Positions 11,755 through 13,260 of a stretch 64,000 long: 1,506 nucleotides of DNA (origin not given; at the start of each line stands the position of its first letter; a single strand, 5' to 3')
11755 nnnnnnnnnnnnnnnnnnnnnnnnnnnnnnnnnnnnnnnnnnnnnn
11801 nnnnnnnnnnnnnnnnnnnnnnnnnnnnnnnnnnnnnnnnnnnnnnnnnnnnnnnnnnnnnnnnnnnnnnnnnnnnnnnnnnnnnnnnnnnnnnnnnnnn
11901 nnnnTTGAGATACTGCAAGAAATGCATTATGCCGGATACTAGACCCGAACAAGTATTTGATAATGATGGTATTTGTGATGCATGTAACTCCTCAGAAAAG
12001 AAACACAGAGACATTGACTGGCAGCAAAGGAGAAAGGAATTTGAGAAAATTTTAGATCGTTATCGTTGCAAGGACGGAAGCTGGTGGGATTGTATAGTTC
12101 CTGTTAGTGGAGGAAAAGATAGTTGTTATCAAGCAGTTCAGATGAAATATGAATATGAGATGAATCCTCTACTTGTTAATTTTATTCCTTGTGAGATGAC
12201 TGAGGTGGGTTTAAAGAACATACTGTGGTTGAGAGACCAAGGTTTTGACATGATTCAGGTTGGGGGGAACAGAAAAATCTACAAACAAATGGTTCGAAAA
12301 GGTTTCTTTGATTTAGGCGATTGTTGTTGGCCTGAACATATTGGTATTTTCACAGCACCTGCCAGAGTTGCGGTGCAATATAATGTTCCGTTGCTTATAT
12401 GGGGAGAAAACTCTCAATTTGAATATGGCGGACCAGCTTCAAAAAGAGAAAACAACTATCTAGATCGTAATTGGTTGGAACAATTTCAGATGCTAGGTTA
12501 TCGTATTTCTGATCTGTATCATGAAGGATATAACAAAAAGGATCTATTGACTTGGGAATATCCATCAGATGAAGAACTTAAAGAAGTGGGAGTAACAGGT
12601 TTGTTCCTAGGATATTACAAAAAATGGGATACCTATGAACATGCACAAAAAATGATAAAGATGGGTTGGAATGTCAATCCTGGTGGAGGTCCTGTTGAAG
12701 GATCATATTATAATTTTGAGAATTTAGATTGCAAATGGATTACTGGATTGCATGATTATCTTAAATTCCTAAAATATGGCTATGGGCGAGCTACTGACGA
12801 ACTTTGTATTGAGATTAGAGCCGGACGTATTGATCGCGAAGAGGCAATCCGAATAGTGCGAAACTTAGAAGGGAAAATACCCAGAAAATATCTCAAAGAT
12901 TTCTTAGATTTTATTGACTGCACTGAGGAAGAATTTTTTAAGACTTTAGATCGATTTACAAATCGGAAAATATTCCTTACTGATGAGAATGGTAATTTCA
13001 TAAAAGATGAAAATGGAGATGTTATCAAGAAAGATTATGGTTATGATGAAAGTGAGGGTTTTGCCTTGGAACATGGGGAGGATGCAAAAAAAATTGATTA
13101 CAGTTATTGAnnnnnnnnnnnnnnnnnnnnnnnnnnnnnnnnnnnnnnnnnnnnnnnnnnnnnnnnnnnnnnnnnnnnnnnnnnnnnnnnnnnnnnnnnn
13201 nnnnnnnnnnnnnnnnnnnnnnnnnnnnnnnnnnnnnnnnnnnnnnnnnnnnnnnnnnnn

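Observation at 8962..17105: Complete CMP-pseudaminic acid pathway in an archaeal context, split by an acetamidino-forming amidotransferase trio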

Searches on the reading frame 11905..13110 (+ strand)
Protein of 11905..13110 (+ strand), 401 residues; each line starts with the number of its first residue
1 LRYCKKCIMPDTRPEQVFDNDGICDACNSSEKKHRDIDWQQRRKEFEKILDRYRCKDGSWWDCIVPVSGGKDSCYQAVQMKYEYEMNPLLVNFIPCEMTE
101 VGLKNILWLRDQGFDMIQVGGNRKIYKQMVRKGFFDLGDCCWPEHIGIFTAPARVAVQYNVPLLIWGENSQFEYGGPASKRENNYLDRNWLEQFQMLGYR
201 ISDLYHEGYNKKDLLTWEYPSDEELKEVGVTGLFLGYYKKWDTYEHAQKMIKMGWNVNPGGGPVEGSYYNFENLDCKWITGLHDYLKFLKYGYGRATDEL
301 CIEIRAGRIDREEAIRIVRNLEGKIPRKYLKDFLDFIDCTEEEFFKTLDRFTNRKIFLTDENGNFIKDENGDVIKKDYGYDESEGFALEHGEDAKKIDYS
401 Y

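Call 3: search_protein_families(library=ncbifam, proteins=[window:11905-13110:+], max_evalue=0.00001)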
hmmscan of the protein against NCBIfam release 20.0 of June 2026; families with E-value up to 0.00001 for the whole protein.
window:11905-13110:+ (401 aa): 1 family
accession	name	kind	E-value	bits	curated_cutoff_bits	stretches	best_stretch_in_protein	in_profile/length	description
TIGR03573.1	WbuX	subfamily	1.9e-106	356.4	203.2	1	1-348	1-343/344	N-acetyl sugar amidotransferase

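Call 4: search_protein_families(library=pfam, proteins=[window:11905-13110:+], max_evalue=0.00001)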
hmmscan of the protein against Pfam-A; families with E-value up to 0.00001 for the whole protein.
window:11905-13110:+ (401 aa): 0 families

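Call 14: find_homologous_proteins(query=window:11905-13110:+, max_evalue=1e-10)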
Query window:11905-13110:+ (401 aa): 6842 proteins with E <= 1e-10 among 8000 candidates; the best 120 are listed.
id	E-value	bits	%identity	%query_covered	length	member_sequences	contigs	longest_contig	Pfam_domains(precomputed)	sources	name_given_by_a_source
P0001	5.2e-279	943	98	100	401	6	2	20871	-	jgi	-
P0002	1.8e-243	826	86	97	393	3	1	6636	-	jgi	-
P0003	1.8e-240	816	82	100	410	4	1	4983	-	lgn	-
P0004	1.1e-221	754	80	95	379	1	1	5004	-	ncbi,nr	ncbi:MAG: N-acetyl sugar amidotransferase [Candidatus Omnitrophica bacterium]|nr:N-acetyl sugar amid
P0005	7.2e-218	742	78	95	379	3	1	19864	-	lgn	-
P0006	1.0e-217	741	79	95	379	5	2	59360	-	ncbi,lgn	-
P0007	4.5e-217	739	79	95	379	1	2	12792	-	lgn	-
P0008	7.3e-216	735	77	95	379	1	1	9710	-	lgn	-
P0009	1.3e-215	734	76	95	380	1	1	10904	-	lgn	-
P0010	7.0e-215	732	79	95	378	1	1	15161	-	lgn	-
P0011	7.0e-215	732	79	95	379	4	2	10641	-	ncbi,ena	-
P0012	1.1e-213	728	78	95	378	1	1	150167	-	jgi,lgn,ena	-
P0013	1.3e-213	728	76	95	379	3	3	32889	-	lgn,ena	-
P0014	2.4e-213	727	77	95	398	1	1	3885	-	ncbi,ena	-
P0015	2.8e-213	727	79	95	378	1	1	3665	-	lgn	-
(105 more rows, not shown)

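Call 23: find_related_loci(query=window:11905-13110:+, collection=genome_contigs, flank=10000)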
Query window:11905-13110:+ (401 aa) in genome_contigs; peptide patterns used: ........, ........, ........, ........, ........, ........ (x = any residue, [..] = any of these).
78 stretches matched a pattern; 62 encode a relative of the query (tblastn E <= 1e-3); 62 distinct loci.
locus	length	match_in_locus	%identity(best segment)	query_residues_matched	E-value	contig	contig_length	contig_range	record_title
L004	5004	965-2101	80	1-380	0e+0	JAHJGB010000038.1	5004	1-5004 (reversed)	MAG: Candidatus Omnitrophota bacterium isolate Modern_marine_glass_biofilm.mb.50 Modern_marine_glas.mb.50_k141_210175, w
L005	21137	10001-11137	79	1-380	0e+0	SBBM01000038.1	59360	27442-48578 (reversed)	MAG: Planctomycetales bacterium isolate Bin_37_1_1 Hy_contig7093, whole genome shotgun sequence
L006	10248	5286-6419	77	1-380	0e+0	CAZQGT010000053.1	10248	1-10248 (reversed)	MAG TPA_asm: uncultured Planctomycetales bacterium isolate SRP178699_co1_559 genome assembly, contig: NODE_9022_length_1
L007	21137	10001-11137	75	1-380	0e+0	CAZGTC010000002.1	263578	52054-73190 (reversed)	MAG TPA_asm: uncultured bacterium isolate binchicken_co191_156 genome assembly, contig: NODE_31_length_263578_cov_18.380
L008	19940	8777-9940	73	1-389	0e+0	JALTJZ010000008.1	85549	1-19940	MAG: Chromatiales bacterium isolate S139_maxbin2_scaf2bin.148 S139_NODE_124_length_85549_cov_57.237761, whole genome sho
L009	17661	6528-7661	73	1-380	0e+0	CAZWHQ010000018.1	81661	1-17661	MAG TPA_asm: uncultured Eubacteriales bacterium isolate binchicken_co275_153 genome assembly, contig: NODE_205_length_81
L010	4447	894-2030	73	1-380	0e+0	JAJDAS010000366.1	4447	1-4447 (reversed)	MAG: Nitrospinia bacterium isolate OFTM173 OFTM173_365, whole genome shotgun sequence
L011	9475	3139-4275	70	1-380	0e+0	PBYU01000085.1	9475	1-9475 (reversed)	MAG: Gammaproteobacteria bacterium isolate NP21 MHASMcontig_366594, whole genome shotgun sequence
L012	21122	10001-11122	66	1-376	2e-175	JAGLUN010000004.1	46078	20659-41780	MAG: Candidatus Omnitrophota bacterium isolate RS_11_35 ZL20.bin.35.fa_4, whole genome shotgun sequence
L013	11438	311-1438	65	1-376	6e-175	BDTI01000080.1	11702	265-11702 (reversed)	Archaeon BMS3Abin16 DNA, contig: NODE_47, whole genome shotgun sequence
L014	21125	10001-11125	66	1-376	3e-173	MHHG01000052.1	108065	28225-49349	MAG: Omnitrophica WOR_2 bacterium RIFOXYA2_FULL_38_17 rifoxya2_full_scaffold_48, whole genome shotgun sequence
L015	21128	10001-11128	65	1-376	6e-173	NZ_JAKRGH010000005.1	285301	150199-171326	Vibrio sp. Of7-15 scaffold_4, whole genome shotgun sequence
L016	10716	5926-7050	64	1-376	5e-172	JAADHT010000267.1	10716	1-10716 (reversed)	MAG: Kiritimatiellota bacterium isolate M_MetaBat.202 contig-127_10604, whole genome shotgun sequence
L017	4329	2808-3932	65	1-376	2e-176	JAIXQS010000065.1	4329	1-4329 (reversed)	MAG: Verrucomicrobiaceae bacterium isolate C4_MAG_00036 pond_C4_MAG_00036_000000000112, whole genome shotgun sequence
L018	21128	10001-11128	65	1-376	3e-170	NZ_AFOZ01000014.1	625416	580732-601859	Shewanella sp. HN-41 44_14, whole genome shotgun sequence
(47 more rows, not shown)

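Call 26: find_encoding_contigs(protein=P0001, flank=10000, max_places=4)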
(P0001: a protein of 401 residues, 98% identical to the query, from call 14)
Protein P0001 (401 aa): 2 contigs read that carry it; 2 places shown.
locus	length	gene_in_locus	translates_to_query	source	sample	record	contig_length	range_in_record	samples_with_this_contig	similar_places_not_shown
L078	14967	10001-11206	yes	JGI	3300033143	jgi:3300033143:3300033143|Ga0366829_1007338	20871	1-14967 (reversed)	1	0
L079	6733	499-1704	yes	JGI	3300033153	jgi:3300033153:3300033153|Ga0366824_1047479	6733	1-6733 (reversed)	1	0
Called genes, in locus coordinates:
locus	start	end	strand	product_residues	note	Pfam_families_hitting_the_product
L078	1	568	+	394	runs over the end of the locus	PF07690:MFS_1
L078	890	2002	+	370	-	-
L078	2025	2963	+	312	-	PF02475:TRM5-TYW2_MTfase, PF05050:Methyltransf_21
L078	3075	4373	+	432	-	PF03721:UDPG_MGDP_dh_N, PF00984:UDPG_MGDP_dh, PF03720:UDPG_MGDP_dh_C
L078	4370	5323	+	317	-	PF01073:3Beta_HSD, PF01370:Epimerase, PF02719:Polysacc_synt_2, PF07993:NAD_binding_4 (faint), PF16363:GDP_Man_Dehyd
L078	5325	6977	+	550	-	PF05159:Capsule_synth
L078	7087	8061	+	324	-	PF01073:3Beta_HSD, PF01370:Epimerase, PF02719:Polysacc_synt_2, PF04321:RmlD_sub_bind, PF05368:NmrA, PF07993:NAD_binding_4 (faint), PF16363:GDP_Man_Dehyd, PF13460:NAD_binding_10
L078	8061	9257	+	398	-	PF01041:DegT_DnrJ_EryC1, PF00266:Aminotran_5 (weak), PF01053:Cys_Met_Meta_PP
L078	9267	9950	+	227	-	PF02348:CTP_transf_3, PF12804:NTP_transf_3 (weak)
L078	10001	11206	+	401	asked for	-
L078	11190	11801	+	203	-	PF00117:GATase, PF01174:SNO, PF07685:GATase_3 (weak), PF07722:Peptidase_C26 (faint)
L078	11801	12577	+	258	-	PF00977:His_biosynth, PF01180:DHO_dh (faint), PF00478:IMPDH (faint), PF04309:G3P_antiterm (faint), PF03060:NMO (weak)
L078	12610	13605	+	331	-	PF04101:Glyco_tran_28_C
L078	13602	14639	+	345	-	PF03102:NeuB, PF08666:SAF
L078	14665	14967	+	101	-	?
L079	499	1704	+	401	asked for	-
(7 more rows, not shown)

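Call 27: find_encoding_contigs(protein=P0002, flank=10000, max_places=3)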
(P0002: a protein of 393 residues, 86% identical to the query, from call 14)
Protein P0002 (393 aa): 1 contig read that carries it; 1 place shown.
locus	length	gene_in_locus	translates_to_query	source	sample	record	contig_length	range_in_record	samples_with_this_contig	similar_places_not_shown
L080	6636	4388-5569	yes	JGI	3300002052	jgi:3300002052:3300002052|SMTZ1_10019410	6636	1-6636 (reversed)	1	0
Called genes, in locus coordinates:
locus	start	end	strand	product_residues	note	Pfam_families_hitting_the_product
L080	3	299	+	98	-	?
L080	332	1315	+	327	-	PF00535:Glycos_transf_2, PF13641:Glyco_tranf_2_3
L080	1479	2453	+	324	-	PF01073:3Beta_HSD, PF01370:Epimerase, PF02719:Polysacc_synt_2, PF04321:RmlD_sub_bind, PF07993:NAD_binding_4 (faint), PF16363:GDP_Man_Dehyd, PF13460:NAD_binding_10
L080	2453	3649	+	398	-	PF01041:DegT_DnrJ_EryC1, PF00155:Aminotran_1_2 (weak), PF00266:Aminotran_5 (weak), PF01053:Cys_Met_Meta_PP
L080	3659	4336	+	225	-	PF02348:CTP_transf_3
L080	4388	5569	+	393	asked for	-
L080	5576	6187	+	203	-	PF00117:GATase, PF01174:SNO, PF07685:GATase_3 (weak), PF07722:Peptidase_C26 (faint)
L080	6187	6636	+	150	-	?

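Call 28: find_encoding_contigs(protein=P0003, flank=10000, max_places=3)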
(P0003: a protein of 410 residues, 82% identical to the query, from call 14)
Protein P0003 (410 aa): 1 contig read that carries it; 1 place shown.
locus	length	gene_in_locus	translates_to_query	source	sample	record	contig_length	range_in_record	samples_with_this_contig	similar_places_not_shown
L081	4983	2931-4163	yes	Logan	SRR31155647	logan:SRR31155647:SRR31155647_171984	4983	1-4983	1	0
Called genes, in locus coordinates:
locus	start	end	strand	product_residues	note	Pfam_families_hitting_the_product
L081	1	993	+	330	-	?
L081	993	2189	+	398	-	PF01041:DegT_DnrJ_EryC1, PF00155:Aminotran_1_2 (weak), PF00266:Aminotran_5 (weak), PF01053:Cys_Met_Meta_PP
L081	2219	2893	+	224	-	PF02348:CTP_transf_3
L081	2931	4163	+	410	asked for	-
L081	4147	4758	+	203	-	PF00117:GATase, PF01174:SNO, PF07685:GATase_3 (weak), PF07722:Peptidase_C26 (weak)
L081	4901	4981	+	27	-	?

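Call 39: search_solved_structures(query=window:11905-13110:+, max_evalue=0.01, show_alignments=1)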
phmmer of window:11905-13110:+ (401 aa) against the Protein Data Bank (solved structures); distinct sequences matched with E-value up to 0.01: 1.
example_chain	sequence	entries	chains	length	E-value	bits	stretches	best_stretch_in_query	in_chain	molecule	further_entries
8wex_A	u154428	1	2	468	3.5e-48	167.8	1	17-344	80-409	N-acetyl sugar amidotransferase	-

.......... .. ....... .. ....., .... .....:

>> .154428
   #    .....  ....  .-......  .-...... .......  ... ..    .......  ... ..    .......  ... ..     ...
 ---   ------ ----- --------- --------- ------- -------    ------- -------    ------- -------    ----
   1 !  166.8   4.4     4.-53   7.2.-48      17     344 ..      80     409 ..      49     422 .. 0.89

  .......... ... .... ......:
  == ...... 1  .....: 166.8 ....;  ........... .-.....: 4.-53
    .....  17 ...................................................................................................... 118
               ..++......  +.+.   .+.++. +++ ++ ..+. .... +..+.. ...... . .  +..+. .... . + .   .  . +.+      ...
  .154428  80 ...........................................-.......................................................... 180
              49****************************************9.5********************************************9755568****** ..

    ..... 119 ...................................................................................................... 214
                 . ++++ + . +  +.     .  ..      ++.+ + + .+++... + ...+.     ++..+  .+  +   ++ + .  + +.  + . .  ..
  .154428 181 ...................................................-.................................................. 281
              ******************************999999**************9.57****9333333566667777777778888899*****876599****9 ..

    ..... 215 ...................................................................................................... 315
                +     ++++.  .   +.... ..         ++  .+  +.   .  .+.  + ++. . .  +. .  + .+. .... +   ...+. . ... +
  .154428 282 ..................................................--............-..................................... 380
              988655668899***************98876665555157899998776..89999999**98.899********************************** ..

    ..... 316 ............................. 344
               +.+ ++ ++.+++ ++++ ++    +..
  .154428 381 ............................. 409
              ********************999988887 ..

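Call 67: find_encoding_contigs(protein=P0005, flank=8000, max_places=1)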
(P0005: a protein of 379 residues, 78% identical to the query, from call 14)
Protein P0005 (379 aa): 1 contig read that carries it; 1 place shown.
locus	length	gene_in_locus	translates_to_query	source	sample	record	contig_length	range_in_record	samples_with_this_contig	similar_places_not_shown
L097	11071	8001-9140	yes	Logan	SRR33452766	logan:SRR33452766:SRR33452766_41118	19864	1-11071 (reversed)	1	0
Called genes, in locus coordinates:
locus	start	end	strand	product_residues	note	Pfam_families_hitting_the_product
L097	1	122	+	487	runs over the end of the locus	PF02310:B12-binding, PF04055:Radical_SAM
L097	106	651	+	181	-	PF08241:Methyltransf_11 (faint), PF13489:Methyltransf_23 (weak)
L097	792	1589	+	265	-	PF01073:3Beta_HSD, PF01370:Epimerase, PF02719:Polysacc_synt_2 (weak), PF04321:RmlD_sub_bind (weak), PF16363:GDP_Man_Dehyd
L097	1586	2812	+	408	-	PF13439:Glyco_transf_4, PF20706:GT4-conflict (weak), PF00534:Glycos_transf_1, PF13692:Glyco_trans_1_4, PF13524:Glyco_trans_1_2 (weak)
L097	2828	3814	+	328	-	PF00106:adh_short (weak), PF01073:3Beta_HSD, PF01370:Epimerase, PF02719:Polysacc_synt_2, PF04321:RmlD_sub_bind, PF05368:NmrA, PF16363:GDP_Man_Dehyd, PF13460:NAD_binding_10, +2 more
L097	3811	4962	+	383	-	PF01041:DegT_DnrJ_EryC1, PF00155:Aminotran_1_2, PF01053:Cys_Met_Meta_PP (weak), PF01212:Beta_elim_lyase (faint)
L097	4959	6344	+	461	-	PF02310:B12-binding, PF04055:Radical_SAM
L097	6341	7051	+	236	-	PF02348:CTP_transf_3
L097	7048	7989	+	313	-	PF04055:Radical_SAM, PF13353:Fer4_12 (weak), PF13186:SPASM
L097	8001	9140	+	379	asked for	-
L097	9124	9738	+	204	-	PF00117:GATase, PF01174:SNO, PF07685:GATase_3 (weak), PF07722:Peptidase_C26 (faint)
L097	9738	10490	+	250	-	PF00977:His_biosynth, PF00478:IMPDH (faint), PF01180:DHO_dh (faint), PF05690:ThiG (faint), PF03060:NMO (weak)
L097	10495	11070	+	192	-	?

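Call 68: find_encoding_contigs(protein=P0010, flank=8000, max_places=1)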
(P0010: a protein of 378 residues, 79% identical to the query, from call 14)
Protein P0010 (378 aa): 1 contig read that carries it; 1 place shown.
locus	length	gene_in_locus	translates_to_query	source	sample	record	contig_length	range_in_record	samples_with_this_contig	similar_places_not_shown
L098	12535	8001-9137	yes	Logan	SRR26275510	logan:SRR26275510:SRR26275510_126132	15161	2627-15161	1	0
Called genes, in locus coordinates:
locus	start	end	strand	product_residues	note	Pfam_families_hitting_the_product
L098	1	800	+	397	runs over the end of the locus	PF01053:Cys_Met_Meta_PP (weak), PF00266:Aminotran_5 (weak), PF01041:DegT_DnrJ_EryC1, PF01212:Beta_elim_lyase (weak)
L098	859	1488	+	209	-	PF02348:CTP_transf_3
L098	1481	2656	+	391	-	-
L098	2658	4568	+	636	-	PF27878:PFTS_polysacc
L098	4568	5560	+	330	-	PF01073:3Beta_HSD, PF01370:Epimerase, PF02719:Polysacc_synt_2, PF04321:RmlD_sub_bind, PF05368:NmrA, PF08659:KR (weak), PF16363:GDP_Man_Dehyd, PF13460:NAD_binding_10, +1 more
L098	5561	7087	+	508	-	PF02310:B12-binding, PF19864:Radical_SAM_N2 (faint), PF04055:Radical_SAM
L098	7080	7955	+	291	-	PF02348:CTP_transf_3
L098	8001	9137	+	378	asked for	-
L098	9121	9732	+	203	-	PF00117:GATase, PF07685:GATase_3 (weak), PF01174:SNO, PF07722:Peptidase_C26 (faint)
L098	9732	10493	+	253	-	PF00977:His_biosynth, PF02581:TMP-TENI (faint), PF03060:NMO (faint), PF00478:IMPDH (faint), PF04309:G3P_antiterm (faint), PF01180:DHO_dh (weak)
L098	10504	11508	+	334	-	PF04101:Glyco_tran_28_C (faint)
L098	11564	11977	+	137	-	PF00583:Acetyltransf_1 (weak), PF13302:Acetyltransf_3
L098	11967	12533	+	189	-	?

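Call 69: find_encoding_contigs(protein=P0012, flank=8000, max_places=1)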
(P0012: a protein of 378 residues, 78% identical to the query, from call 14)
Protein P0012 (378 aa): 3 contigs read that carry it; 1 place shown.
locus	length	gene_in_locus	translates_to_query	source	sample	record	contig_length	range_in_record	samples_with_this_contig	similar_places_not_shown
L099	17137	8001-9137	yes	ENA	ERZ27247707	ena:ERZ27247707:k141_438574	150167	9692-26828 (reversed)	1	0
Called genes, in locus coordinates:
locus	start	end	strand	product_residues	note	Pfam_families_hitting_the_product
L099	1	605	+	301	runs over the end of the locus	PF01370:Epimerase, PF04321:RmlD_sub_bind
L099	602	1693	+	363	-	PF02350:Epimerase_2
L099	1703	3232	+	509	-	PF13231:PMT_2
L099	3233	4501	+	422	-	PF09594:GT87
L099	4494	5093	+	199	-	-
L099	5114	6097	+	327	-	PF01370:Epimerase, PF02719:Polysacc_synt_2, PF04321:RmlD_sub_bind, PF05368:NmrA, PF01073:3Beta_HSD, PF07993:NAD_binding_4, PF13460:NAD_binding_10, PF16363:GDP_Man_Dehyd, +2 more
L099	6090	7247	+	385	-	PF01041:DegT_DnrJ_EryC1, PF00155:Aminotran_1_2, PF01053:Cys_Met_Meta_PP (weak), PF01212:Beta_elim_lyase (weak)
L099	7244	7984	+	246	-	PF02348:CTP_transf_3, PF12804:NTP_transf_3 (weak)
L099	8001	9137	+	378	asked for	-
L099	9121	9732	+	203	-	PF00117:GATase, PF01174:SNO (faint), PF07685:GATase_3 (weak), PF07722:Peptidase_C26 (faint)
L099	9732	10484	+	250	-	PF00977:His_biosynth, PF03060:NMO (faint)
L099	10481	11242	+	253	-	PF01261:AP_endonuc_2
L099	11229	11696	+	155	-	PF13302:Acetyltransf_3, PF00583:Acetyltransf_1, PF13508:Acetyltransf_7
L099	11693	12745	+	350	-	PF03102:NeuB, PF08666:SAF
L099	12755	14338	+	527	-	PF01943:Polysacc_synt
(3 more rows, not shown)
